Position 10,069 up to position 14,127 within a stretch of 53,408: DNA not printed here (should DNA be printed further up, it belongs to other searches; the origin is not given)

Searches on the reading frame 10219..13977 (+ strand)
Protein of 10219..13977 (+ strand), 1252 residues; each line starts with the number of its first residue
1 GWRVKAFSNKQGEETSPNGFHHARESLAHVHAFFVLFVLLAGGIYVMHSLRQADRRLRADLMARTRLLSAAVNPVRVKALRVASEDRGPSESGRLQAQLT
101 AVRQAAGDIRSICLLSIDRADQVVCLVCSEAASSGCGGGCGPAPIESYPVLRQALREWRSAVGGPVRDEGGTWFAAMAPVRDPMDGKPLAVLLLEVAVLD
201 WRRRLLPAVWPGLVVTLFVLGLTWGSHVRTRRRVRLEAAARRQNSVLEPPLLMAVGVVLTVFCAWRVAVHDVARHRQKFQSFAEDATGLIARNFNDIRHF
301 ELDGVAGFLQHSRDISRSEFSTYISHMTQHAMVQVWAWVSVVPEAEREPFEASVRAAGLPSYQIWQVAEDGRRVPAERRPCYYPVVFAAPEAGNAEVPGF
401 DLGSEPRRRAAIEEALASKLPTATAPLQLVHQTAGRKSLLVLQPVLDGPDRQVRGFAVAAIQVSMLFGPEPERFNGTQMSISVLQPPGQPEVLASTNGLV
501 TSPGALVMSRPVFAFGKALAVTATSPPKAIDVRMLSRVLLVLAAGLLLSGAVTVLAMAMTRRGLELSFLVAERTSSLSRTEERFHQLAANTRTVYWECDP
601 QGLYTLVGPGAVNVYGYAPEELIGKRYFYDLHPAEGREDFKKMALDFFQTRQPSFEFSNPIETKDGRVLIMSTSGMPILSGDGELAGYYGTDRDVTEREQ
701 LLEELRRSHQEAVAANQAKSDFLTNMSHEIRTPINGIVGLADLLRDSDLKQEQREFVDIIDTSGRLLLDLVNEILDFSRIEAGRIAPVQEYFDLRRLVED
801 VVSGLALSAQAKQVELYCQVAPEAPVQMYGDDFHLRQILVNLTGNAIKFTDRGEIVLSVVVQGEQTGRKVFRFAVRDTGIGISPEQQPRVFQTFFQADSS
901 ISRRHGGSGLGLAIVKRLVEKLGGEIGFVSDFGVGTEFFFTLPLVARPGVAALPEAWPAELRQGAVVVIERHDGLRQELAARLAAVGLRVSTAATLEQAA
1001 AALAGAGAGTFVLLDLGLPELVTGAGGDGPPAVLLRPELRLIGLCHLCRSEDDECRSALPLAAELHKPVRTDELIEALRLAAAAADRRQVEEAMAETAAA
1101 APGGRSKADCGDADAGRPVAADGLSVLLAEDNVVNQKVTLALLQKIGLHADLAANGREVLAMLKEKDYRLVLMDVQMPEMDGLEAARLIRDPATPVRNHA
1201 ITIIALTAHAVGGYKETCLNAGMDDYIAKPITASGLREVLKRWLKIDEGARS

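Call 45: search_protein_families(library=pfam, proteins=[window:10219-13977:+], max_evalue=0.0001)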
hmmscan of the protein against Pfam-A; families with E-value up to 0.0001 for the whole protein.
window:10219-13977:+ (1252 aa): 8 families
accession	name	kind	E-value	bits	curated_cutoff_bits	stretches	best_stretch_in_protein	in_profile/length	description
PF03924.19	CHASE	-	1.6e-33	116.5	25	1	314-470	2-161/189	CHASE domain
PF00072.30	Response_reg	-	1.4e-26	93.3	30.2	1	1126-1240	1-110/111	Response regulator receiver domain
PF02518.31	HATPase_c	-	1.8e-26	93.2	26.4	1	830-944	1-109/111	Histidine kinase-, DNA gyrase B-, and HSP90-like ATPase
PF00512.31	HisKA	-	1.8e-22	79.6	26.9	1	718-783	1-66/66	His Kinase A (phospho-acceptor) domain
PF08448.16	PAS_4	-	5.6e-10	39.9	23.1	1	598-700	11-110/110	PAS fold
PF13426.13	PAS_9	-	1.2e-05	26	27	1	596-697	5-103/103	PAS domain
PF08447.18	PAS_3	-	2.3e-05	25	25.6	1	609-691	6-88/89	PAS fold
PF00989.32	PAS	-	2.4e-05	24.7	22.6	1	583-695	2-113/113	PAS fold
